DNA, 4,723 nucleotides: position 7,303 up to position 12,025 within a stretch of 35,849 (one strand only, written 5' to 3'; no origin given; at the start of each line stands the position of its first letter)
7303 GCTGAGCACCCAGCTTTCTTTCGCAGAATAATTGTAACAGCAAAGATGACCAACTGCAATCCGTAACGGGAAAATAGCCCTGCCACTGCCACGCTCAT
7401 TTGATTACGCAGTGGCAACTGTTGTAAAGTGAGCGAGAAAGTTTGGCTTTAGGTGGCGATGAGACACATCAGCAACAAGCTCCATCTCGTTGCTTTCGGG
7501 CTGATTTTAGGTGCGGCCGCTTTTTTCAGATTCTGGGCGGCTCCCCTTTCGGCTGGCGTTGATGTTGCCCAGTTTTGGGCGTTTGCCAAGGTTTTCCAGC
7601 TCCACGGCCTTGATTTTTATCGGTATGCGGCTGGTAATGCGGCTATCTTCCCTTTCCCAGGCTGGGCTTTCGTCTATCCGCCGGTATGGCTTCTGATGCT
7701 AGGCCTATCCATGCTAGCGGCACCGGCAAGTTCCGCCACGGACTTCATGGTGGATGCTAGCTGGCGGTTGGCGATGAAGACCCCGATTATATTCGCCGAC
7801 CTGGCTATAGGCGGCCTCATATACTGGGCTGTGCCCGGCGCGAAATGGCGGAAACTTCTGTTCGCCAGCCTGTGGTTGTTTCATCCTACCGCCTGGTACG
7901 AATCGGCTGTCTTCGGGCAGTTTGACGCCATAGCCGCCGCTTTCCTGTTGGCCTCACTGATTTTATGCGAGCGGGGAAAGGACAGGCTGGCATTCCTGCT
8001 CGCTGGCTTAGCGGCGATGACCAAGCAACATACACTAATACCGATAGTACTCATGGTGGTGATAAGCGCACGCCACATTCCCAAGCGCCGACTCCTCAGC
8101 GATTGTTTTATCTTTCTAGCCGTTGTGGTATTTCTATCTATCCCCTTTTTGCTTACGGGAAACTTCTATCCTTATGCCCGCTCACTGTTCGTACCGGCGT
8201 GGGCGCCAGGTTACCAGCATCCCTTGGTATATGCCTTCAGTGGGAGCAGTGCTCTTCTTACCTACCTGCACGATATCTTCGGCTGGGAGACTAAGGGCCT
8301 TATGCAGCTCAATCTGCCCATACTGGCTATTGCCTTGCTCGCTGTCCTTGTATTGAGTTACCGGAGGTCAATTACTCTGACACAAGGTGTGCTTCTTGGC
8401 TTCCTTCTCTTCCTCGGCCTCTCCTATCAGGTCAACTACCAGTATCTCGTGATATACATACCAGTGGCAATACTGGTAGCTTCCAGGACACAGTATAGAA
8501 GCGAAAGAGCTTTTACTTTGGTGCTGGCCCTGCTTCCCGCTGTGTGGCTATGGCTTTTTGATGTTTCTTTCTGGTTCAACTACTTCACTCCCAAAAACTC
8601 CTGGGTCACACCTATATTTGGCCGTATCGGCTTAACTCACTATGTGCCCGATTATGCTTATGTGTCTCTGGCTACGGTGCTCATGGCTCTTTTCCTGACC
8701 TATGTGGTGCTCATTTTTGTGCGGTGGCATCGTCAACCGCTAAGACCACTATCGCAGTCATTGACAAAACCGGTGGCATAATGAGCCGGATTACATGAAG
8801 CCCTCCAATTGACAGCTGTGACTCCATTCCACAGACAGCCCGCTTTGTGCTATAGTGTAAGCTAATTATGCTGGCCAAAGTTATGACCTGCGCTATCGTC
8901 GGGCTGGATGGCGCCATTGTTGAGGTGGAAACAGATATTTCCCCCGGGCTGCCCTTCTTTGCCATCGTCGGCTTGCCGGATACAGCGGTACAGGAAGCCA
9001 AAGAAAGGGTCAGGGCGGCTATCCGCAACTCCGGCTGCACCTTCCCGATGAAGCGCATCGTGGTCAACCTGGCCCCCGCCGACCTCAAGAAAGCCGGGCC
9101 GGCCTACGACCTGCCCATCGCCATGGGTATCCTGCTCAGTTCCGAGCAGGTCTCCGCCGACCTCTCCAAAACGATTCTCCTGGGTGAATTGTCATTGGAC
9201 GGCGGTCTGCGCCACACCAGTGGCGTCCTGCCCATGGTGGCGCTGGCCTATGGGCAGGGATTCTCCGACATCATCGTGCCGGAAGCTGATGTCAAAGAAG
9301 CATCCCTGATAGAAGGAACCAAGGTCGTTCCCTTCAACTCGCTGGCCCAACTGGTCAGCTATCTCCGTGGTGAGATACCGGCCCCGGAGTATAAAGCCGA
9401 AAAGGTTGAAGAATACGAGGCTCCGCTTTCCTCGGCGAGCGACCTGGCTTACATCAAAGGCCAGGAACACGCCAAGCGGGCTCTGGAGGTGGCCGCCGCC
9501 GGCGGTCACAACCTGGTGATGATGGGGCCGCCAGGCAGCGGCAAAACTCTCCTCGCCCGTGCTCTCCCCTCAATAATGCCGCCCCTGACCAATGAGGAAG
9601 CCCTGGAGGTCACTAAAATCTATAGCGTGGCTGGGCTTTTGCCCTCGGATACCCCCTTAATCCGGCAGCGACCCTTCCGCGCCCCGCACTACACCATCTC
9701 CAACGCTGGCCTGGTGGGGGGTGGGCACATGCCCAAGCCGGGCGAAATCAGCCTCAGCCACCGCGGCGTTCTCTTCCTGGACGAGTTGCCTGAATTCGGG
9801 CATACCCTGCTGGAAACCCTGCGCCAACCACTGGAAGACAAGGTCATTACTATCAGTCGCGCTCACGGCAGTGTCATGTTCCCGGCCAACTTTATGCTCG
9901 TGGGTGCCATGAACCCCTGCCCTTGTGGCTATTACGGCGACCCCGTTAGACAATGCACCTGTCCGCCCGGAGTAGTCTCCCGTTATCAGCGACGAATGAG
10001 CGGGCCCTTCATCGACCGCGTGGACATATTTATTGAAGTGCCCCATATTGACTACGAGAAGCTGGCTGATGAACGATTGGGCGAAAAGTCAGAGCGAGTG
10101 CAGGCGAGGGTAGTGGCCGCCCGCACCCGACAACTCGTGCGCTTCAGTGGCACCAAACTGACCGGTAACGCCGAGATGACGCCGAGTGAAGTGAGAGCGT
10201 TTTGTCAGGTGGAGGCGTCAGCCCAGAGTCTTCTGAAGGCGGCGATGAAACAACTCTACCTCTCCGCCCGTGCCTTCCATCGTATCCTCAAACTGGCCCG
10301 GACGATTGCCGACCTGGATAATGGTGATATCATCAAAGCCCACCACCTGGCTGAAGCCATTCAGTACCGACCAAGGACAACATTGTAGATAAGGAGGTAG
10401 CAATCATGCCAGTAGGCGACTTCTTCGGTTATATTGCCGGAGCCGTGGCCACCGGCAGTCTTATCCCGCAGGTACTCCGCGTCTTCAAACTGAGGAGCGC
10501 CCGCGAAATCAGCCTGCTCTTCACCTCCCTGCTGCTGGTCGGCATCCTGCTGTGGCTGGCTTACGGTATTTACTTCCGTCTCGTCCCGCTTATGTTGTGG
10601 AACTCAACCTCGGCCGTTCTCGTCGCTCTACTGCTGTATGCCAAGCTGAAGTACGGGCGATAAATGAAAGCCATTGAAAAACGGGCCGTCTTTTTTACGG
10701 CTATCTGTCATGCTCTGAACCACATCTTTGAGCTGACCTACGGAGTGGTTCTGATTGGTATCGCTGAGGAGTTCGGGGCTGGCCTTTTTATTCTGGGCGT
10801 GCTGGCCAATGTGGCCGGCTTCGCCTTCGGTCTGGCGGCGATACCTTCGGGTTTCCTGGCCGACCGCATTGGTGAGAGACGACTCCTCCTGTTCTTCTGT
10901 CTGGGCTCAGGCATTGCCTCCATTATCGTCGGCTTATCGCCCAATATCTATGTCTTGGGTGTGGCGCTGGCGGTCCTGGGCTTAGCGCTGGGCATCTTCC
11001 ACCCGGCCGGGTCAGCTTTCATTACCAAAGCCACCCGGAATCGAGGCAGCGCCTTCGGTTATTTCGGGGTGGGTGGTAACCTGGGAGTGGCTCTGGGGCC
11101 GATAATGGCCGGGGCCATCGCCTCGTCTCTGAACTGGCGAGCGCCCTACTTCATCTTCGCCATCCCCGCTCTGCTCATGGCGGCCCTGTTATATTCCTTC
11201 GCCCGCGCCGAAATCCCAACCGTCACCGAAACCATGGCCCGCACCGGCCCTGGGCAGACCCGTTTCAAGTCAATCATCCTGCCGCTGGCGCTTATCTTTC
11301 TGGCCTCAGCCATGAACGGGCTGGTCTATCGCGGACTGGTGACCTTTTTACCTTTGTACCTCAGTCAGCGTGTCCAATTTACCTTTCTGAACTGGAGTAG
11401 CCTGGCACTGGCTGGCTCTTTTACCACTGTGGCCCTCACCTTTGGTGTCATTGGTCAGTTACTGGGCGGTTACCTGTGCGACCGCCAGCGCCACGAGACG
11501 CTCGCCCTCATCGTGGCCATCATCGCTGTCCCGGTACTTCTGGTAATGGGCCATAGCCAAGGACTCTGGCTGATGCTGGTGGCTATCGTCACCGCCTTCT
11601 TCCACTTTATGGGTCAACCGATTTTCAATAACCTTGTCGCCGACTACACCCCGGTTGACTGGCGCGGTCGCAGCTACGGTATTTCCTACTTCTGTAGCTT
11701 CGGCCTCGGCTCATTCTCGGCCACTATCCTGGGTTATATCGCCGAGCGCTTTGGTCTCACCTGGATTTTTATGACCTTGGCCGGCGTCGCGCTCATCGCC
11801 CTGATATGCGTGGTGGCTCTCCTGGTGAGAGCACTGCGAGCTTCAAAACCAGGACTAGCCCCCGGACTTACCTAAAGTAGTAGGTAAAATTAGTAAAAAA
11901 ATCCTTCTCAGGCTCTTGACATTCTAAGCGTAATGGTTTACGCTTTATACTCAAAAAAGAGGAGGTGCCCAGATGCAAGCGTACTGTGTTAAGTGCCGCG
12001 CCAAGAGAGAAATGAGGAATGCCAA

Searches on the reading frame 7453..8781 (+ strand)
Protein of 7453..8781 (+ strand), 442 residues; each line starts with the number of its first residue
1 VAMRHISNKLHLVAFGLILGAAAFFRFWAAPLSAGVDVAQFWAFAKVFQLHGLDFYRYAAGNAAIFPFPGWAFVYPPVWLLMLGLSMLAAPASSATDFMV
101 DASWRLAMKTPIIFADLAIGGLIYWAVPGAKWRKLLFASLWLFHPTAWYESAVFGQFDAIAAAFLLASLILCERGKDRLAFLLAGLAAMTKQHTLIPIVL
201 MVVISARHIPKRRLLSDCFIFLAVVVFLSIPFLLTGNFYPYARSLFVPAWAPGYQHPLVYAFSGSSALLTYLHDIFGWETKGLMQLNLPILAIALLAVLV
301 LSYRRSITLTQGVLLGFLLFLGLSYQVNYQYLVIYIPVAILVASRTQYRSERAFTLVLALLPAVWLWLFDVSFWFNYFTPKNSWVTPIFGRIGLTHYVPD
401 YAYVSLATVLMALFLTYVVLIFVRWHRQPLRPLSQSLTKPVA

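Call 72: search_protein_families(library=pfam, proteins=[window:7453-8781:+], max_evalue=0.00001)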
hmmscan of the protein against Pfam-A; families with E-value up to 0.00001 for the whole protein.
window:7453-8781:+ (442 aa): 1 family
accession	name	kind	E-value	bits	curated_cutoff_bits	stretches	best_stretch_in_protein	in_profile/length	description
PF09594.16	GT87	-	5.9e-07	29.9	25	1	73-306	1-216/237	Glycosyltransferase family 87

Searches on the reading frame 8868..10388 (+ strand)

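Call 72: search_protein_families(library=pfam, proteins=[window:8868-10388:+], max_evalue=0.00001)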
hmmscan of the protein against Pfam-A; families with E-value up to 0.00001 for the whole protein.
window:8868-10388:+ (506 aa): 4 families
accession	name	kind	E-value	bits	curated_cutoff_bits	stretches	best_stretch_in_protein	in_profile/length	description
PF01078.27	Mg_chelatase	-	3.5e-93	311.2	20.3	1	192-398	1-206/207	Magnesium chelatase, subunit ChlI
PF13541.12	ChlI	-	1.1e-46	158.1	27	1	20-140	1-120/121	Subunit ChlI of Mg-chelatase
PF13335.12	Mg_chelatase_C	-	4e-31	107.9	26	1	405-501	1-94/94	Magnesium chelatase, subunit ChlI C-terminal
PF07728.20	AAA_5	-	5.8e-08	33.3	22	0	299-352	67-125/139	AAA domain (dynein-related subfamily)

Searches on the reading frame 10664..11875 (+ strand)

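Call 72: search_protein_families(library=pfam, proteins=[window:10664-11875:+], max_evalue=0.00001)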
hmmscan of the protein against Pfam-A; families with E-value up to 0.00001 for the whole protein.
window:10664-11875:+ (403 aa): 2 families
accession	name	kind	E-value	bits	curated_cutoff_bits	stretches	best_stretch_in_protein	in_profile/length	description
PF07690.21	MFS_1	-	1.3e-48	166.1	33.4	1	13-352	2-345/347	Major Facilitator Superfamily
PF00083.30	Sugar_tr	-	7.2e-06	25.6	22.3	0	50-177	56-189/452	Sugar (and other) transporter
